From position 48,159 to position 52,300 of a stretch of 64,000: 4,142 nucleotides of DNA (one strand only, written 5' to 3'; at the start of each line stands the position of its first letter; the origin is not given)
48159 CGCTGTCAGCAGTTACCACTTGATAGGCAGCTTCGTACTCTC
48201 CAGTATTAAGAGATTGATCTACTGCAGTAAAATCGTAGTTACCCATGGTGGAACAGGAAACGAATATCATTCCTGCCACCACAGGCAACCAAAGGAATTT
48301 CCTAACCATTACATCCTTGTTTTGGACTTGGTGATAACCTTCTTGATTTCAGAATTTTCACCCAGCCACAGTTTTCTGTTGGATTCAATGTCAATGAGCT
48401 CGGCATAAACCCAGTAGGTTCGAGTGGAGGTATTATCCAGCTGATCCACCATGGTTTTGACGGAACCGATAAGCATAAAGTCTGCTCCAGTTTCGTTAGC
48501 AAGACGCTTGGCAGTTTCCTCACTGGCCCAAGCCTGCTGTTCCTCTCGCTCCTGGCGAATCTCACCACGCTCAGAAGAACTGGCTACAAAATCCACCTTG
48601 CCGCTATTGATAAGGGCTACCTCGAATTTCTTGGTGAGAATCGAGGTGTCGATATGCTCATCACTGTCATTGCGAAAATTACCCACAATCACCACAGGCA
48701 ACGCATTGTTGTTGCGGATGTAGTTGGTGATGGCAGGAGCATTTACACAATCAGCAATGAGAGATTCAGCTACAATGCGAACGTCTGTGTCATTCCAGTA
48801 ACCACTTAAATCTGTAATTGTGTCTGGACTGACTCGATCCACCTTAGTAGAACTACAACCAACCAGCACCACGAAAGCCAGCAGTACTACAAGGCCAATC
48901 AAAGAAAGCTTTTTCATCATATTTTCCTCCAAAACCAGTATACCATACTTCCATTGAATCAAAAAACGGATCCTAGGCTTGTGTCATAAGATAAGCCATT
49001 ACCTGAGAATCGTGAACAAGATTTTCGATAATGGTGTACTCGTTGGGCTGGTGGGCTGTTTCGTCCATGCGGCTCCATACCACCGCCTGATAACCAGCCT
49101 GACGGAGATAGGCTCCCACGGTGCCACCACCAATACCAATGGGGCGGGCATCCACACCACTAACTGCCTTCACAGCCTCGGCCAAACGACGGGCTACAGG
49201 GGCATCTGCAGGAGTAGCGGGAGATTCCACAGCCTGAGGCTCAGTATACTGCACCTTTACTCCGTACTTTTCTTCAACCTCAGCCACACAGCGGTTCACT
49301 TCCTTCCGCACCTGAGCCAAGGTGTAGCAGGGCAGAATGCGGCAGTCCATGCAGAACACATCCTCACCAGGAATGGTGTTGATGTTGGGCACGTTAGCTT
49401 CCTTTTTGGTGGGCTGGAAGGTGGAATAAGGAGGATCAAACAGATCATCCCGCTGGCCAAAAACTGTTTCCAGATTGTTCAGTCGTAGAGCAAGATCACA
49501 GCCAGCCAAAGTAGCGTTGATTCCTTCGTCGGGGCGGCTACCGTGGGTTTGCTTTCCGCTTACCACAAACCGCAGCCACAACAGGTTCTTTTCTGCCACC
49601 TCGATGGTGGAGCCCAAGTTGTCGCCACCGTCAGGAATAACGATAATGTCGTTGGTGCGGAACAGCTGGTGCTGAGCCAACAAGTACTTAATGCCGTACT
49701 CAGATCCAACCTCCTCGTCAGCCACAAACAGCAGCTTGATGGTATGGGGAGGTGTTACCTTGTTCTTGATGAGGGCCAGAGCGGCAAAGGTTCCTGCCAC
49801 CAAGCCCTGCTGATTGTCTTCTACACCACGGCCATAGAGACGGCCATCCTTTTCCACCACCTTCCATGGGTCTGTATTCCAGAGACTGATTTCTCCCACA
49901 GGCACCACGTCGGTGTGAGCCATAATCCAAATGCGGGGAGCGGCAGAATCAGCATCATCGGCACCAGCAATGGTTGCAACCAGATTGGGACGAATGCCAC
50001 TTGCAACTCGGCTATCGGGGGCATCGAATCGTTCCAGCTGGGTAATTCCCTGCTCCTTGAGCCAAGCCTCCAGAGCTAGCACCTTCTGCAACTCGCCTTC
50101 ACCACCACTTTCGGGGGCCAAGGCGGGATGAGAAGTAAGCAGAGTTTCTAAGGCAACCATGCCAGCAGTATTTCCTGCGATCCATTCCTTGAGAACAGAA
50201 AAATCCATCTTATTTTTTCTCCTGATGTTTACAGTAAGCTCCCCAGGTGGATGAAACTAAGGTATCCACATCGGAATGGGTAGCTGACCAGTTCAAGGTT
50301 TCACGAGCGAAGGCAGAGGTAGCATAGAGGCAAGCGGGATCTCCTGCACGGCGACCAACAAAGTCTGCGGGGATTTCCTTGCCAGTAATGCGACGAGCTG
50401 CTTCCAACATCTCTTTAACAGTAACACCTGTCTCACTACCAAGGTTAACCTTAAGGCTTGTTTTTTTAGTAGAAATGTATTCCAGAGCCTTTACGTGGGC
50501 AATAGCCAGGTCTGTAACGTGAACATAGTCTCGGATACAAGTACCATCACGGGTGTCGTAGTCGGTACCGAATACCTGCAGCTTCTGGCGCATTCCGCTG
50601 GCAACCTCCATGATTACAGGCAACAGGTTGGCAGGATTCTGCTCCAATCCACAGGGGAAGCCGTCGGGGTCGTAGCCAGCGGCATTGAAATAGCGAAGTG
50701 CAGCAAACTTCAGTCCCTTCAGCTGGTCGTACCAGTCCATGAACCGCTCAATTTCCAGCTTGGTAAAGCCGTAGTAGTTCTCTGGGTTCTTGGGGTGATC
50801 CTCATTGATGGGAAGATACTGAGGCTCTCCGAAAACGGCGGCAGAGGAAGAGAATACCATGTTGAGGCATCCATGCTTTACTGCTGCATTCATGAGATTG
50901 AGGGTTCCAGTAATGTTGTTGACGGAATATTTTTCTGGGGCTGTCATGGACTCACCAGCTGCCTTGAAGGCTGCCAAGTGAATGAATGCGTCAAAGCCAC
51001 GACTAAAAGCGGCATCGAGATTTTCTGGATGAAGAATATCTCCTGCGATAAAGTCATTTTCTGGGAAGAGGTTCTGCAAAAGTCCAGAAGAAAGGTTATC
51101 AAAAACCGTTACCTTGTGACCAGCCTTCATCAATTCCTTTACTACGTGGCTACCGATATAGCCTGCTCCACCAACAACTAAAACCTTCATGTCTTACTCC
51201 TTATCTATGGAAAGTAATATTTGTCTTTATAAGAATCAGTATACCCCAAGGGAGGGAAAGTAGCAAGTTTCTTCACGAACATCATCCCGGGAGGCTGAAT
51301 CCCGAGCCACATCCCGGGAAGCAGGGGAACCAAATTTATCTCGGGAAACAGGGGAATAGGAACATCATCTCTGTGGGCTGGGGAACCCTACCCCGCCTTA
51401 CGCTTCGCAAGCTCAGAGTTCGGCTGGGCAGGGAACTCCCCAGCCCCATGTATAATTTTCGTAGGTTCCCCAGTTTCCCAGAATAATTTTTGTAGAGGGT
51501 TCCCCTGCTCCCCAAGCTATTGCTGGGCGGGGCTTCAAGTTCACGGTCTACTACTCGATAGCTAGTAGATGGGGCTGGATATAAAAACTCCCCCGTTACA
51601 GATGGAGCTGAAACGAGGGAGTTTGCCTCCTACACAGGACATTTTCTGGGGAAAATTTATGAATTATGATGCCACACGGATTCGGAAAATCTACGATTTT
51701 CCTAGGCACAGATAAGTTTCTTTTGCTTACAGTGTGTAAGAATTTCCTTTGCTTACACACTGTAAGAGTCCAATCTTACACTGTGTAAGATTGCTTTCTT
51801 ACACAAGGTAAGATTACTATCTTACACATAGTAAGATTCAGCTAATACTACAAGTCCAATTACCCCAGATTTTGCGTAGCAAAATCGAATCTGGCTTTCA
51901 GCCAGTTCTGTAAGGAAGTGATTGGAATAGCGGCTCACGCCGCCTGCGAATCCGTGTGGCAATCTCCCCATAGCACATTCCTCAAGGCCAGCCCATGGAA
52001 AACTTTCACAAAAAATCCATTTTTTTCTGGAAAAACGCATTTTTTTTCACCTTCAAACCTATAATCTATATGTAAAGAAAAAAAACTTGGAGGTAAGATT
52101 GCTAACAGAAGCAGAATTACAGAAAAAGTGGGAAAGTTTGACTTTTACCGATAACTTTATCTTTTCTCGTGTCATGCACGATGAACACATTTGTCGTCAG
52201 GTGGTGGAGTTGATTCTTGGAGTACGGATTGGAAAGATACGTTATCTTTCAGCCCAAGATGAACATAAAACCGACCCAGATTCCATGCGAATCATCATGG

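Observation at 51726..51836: Iteron-like array: five palindromic CTTAC-N6-GTAAG sites spaced 23 bp apart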

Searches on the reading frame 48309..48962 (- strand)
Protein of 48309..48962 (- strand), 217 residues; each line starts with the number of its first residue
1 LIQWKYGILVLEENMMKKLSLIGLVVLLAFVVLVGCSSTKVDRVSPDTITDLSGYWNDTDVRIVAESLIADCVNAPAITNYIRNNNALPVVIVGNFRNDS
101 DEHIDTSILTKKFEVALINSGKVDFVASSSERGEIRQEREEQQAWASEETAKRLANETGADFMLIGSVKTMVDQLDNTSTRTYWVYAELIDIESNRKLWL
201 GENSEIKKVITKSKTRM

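Call 8: search_protein_families(library=pfam, proteins=[window:48309-48962:-])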
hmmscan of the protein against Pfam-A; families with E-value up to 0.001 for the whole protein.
window:48309-48962:- (217 aa): 2 families
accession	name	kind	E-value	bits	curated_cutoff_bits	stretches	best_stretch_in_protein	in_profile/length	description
PF13036.11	LpoB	-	2.9e-32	112.1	22.3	1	60-203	1-145/147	Peptidoglycan-synthase activator LpoB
PF11684.13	DUF3280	-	0.00014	22.6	30.1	1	104-170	27-90/138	Protein of unknown function (DUF2380)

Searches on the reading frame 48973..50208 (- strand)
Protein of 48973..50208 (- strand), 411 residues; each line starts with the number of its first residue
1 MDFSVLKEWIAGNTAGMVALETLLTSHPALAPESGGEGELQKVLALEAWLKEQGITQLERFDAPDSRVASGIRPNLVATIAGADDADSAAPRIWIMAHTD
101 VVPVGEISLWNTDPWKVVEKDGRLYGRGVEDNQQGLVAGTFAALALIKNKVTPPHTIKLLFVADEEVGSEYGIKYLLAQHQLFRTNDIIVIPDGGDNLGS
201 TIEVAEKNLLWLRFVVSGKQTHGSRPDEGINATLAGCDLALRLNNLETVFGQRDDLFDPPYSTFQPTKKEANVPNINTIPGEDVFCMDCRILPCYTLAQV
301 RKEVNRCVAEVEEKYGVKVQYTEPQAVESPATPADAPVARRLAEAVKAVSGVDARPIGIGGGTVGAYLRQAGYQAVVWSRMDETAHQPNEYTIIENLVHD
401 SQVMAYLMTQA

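Call 8: search_protein_families(library=pfam, proteins=[window:48973-50208:-])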
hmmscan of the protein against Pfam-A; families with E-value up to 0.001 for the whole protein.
window:48973-50208:- (411 aa): 3 families
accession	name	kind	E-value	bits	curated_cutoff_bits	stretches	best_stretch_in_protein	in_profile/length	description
PF01546.33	Peptidase_M20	-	3e-33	115.9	24.6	1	95-409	2-205/206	Peptidase family M20/M25/M40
PF07687.19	M20_dimer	-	1.4e-15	57.6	21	1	204-315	1-106/107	Peptidase dimerisation domain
PF04389.22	Peptidase_M28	-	2.1e-05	24.8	21.3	1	75-181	1-81/193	Peptidase family M28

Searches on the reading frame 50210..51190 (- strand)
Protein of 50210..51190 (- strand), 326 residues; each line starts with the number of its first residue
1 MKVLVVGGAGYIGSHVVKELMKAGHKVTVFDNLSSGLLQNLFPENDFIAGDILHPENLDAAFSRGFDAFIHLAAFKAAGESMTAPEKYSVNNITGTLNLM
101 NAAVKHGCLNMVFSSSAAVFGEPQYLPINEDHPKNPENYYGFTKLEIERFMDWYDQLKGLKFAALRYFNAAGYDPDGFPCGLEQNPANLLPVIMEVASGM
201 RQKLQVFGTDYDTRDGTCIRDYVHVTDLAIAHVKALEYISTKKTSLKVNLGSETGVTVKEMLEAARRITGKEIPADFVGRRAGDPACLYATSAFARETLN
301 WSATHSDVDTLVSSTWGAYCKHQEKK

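Call 8: search_protein_families(library=pfam, proteins=[window:50210-51190:-])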
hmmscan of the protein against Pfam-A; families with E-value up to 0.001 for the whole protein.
window:50210-51190:- (326 aa): 9 families
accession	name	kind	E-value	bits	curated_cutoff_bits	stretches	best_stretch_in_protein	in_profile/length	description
PF01370.27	Epimerase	-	1.2e-49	169.4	20.9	1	3-251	1-240/240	NAD dependent epimerase/dehydratase family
PF16363.11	GDP_Man_Dehyd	-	3.8e-45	155.2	27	1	4-306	1-324/332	GDP-mannose 4,6 dehydratase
PF01073.25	3Beta_HSD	-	2.1e-19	70.1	22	1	4-123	1-123/280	3-beta hydroxysteroid dehydrogenase/isomerase family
PF04321.23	RmlD_sub_bind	-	1.5e-15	57.5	27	1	1-150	1-135/287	RmlD substrate binding domain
PF02719.21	Polysacc_synt_2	-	4.7e-12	46.1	20.2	1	3-171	1-172/293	Polysaccharide biosynthesis protein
PF13460.12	NAD_binding_10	-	1.4e-07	32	27.2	1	7-139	1-120/184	NAD(P)H-binding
PF05368.20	NmrA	-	4.2e-07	30.3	27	1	2-116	4-107/298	NmrA-like family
PF07993.18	NAD_binding_4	-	4.3e-06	26.5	20.1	0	63-167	86-204/258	Male sterility protein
PF00106.31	adh_short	-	0.00031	20.7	26.6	1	3-72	3-78/195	short chain dehydrogenase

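Call 12: find_encoding_contigs(protein=window:50210-51190:-, flank=3000, max_places=10)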
Protein window:50210-51190:- (326 aa): 23 contigs read that carry it; 10 places shown.
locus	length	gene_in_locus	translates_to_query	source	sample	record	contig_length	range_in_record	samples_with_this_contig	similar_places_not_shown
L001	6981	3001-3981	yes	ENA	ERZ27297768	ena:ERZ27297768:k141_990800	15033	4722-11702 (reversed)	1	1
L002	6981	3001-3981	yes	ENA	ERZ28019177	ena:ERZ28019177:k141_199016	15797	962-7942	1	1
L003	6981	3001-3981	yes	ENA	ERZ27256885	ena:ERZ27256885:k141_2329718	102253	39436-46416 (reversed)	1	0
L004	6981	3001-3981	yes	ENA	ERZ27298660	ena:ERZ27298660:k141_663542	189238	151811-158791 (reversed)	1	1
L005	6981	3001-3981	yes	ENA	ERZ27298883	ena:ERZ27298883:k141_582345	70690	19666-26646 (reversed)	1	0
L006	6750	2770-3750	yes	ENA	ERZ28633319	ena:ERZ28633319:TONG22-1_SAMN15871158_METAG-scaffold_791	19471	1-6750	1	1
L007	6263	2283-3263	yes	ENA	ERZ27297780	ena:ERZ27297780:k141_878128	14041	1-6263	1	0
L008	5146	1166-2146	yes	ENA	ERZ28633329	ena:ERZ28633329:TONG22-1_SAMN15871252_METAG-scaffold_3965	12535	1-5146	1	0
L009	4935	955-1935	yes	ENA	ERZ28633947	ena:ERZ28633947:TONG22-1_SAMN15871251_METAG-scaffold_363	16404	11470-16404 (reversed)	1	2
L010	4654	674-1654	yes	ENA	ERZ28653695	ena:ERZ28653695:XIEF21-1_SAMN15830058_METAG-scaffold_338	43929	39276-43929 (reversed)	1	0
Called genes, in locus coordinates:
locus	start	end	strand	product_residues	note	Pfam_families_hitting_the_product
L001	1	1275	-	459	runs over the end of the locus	PF18073:Zn_ribbon_LapB, PF03796:DnaB_C (weak), PF06745:ATPase, PF13481:AAA_25, PF23442:DUF7125 (weak), PF05362:Lon_C, PF13541:ChlI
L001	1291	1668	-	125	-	PF07009:NusG_II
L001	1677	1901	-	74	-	-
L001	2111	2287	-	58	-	-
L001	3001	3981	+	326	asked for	PF01073:3Beta_HSD, PF01370:Epimerase, PF02719:Polysacc_synt_2, PF04321:RmlD_sub_bind, PF05368:NmrA (weak), PF07993:NAD_binding_4 (faint), PF13460:NAD_binding_10 (weak), PF16363:GDP_Man_Dehyd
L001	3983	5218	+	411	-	PF04389:Peptidase_M28 (faint), PF01546:Peptidase_M20, PF07687:M20_dimer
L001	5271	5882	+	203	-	PF13036:LpoB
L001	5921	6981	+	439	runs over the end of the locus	-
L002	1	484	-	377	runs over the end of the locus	PF25302:NADase_transloc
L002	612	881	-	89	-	PF15738:YafQ_toxin, PF05016:ParE_toxin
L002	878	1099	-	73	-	-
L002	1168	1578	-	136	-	PF00472:RF-1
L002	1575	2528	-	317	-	PF00152:tRNA-synt_2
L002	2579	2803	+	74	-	-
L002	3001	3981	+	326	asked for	PF01073:3Beta_HSD, PF01370:Epimerase, PF02719:Polysacc_synt_2, PF04321:RmlD_sub_bind, PF05368:NmrA (weak), PF07993:NAD_binding_4 (faint), PF13460:NAD_binding_10 (weak), PF16363:GDP_Man_Dehyd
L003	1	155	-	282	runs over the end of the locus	PF00132:Hexapep (faint)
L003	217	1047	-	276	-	PF01734:Patatin, PF19890:DUF6363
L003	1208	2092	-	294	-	PF12784:PDDEXK_2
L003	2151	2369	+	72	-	-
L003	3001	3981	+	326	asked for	PF01073:3Beta_HSD, PF01370:Epimerase, PF02719:Polysacc_synt_2, PF04321:RmlD_sub_bind, PF05368:NmrA (weak), PF07993:NAD_binding_4 (faint), PF13460:NAD_binding_10 (weak), PF16363:GDP_Man_Dehyd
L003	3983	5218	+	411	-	PF04389:Peptidase_M28 (faint), PF01546:Peptidase_M20, PF07687:M20_dimer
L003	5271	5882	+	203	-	PF13036:LpoB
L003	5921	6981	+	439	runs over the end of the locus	-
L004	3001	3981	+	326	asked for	PF01073:3Beta_HSD, PF01370:Epimerase, PF02719:Polysacc_synt_2, PF04321:RmlD_sub_bind, PF05368:NmrA (weak), PF07993:NAD_binding_4 (faint), PF13460:NAD_binding_10 (weak), PF16363:GDP_Man_Dehyd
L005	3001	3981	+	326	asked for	PF01073:3Beta_HSD, PF01370:Epimerase, PF02719:Polysacc_synt_2, PF04321:RmlD_sub_bind, PF05368:NmrA (weak), PF07993:NAD_binding_4 (faint), PF13460:NAD_binding_10 (weak), PF16363:GDP_Man_Dehyd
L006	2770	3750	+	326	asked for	PF01073:3Beta_HSD, PF01370:Epimerase, PF02719:Polysacc_synt_2, PF04321:RmlD_sub_bind, PF05368:NmrA (weak), PF07993:NAD_binding_4 (faint), PF13460:NAD_binding_10 (weak), PF16363:GDP_Man_Dehyd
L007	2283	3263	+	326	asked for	PF01073:3Beta_HSD, PF01370:Epimerase, PF02719:Polysacc_synt_2, PF04321:RmlD_sub_bind, PF05368:NmrA (weak), PF07993:NAD_binding_4 (faint), PF13460:NAD_binding_10 (weak), PF16363:GDP_Man_Dehyd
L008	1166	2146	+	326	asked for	PF01073:3Beta_HSD, PF01370:Epimerase, PF02719:Polysacc_synt_2, PF04321:RmlD_sub_bind, PF05368:NmrA (weak), PF07993:NAD_binding_4 (faint), PF13460:NAD_binding_10 (weak), PF16363:GDP_Man_Dehyd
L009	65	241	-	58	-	-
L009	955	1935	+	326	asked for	PF01073:3Beta_HSD, PF01370:Epimerase, PF02719:Polysacc_synt_2, PF04321:RmlD_sub_bind, PF05368:NmrA (weak), PF07993:NAD_binding_4 (faint), PF13460:NAD_binding_10 (weak), PF16363:GDP_Man_Dehyd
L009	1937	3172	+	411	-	PF04389:Peptidase_M28 (faint), PF01546:Peptidase_M20, PF07687:M20_dimer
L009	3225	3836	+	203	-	PF13036:LpoB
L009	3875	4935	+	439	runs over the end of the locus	-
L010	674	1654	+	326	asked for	PF01073:3Beta_HSD, PF01370:Epimerase, PF02719:Polysacc_synt_2, PF04321:RmlD_sub_bind, PF05368:NmrA (weak), PF07993:NAD_binding_4 (faint), PF13460:NAD_binding_10 (weak), PF16363:GDP_Man_Dehyd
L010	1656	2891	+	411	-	PF04389:Peptidase_M28 (faint), PF01546:Peptidase_M20, PF07687:M20_dimer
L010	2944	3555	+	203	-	PF13036:LpoB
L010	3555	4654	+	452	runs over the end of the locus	-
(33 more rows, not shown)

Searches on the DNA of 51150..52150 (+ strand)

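Call 9: search_rna_families(source=window, start=51150, end=52150, threshold=evalue, max_evalue=10)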
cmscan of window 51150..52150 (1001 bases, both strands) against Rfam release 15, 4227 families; matches with E-value up to 10: 13.
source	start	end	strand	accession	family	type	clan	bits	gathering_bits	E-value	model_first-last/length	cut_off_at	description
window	51373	51449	-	RF00963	mir-642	Gene; miRNA;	-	19.8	90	1.5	1-83/83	no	mir-642 microRNA precursor family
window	51382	51437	-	RF03075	DUF3800-VIII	Gene; sRNA;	-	19.7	40.2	1.3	1-64/64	no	DUF3800-VIII RNA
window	51805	51864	-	RF00279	SNORD45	Gene; snRNA; snoRNA; CD-box;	-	18.6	42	1.4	1-72/72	no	Small nucleolar RNA SNORD45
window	51361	51459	-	RF03744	MIR3704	Gene; miRNA;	-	18.6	60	1.8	1-108/108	no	MIR3704 microRNA precursor family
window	51669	51791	-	RF02921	RT-14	Gene; sRNA;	-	18.6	48.1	8.1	1-144/144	no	RT-14 RNA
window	51373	51448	-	RF00939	mir-504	Gene; miRNA;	-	17.3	57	1.9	1-78/78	no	mir-504 microRNA precursor family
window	51372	51450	-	RF03577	mir-9193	Gene; miRNA;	-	17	55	6.1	1-74/74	no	mir-9193 microRNA precursor family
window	51372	51449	+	RF00963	mir-642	Gene; miRNA;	-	16.6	90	8.7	1-83/83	no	mir-642 microRNA precursor family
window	51723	51767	-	RF00367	mir-BHRF1-3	Gene; miRNA;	-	15.1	80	7.3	1-65/65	no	mir-BHRF1-3 microRNA precursor family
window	51780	51830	-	RF04156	MIR2670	Gene; miRNA;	-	13.2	117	6.7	1-200/200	no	MIR2670 microRNA precursor family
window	51726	51840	-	RF02660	icaR_3p_UTR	Cis-reg;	-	12.4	369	3.6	1-390/390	no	icaR 3'UTR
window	52130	52146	-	RF01792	eiav_FSE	Cis-reg; frameshift_element;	-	12.2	40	6.8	1-35/35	no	ribosomal frameshift site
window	52004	52094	-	RF01469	rli33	Gene; sRNA;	CL00114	11.9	46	1.1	1-532/532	no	Listeria sRNA rli33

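Call 86: search_dna_similar(query=window:51588-52009:+, collection=plasmids, mode=distant, max_evalue=0.001, max_rows=10)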
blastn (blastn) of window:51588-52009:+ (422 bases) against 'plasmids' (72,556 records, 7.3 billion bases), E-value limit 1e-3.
No match.

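Call 87: search_dna_similar(query=window:51588-52009:+, collection=phages, mode=distant, max_evalue=0.001, max_rows=10)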
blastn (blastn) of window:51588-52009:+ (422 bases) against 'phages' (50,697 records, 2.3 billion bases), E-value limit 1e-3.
No match.
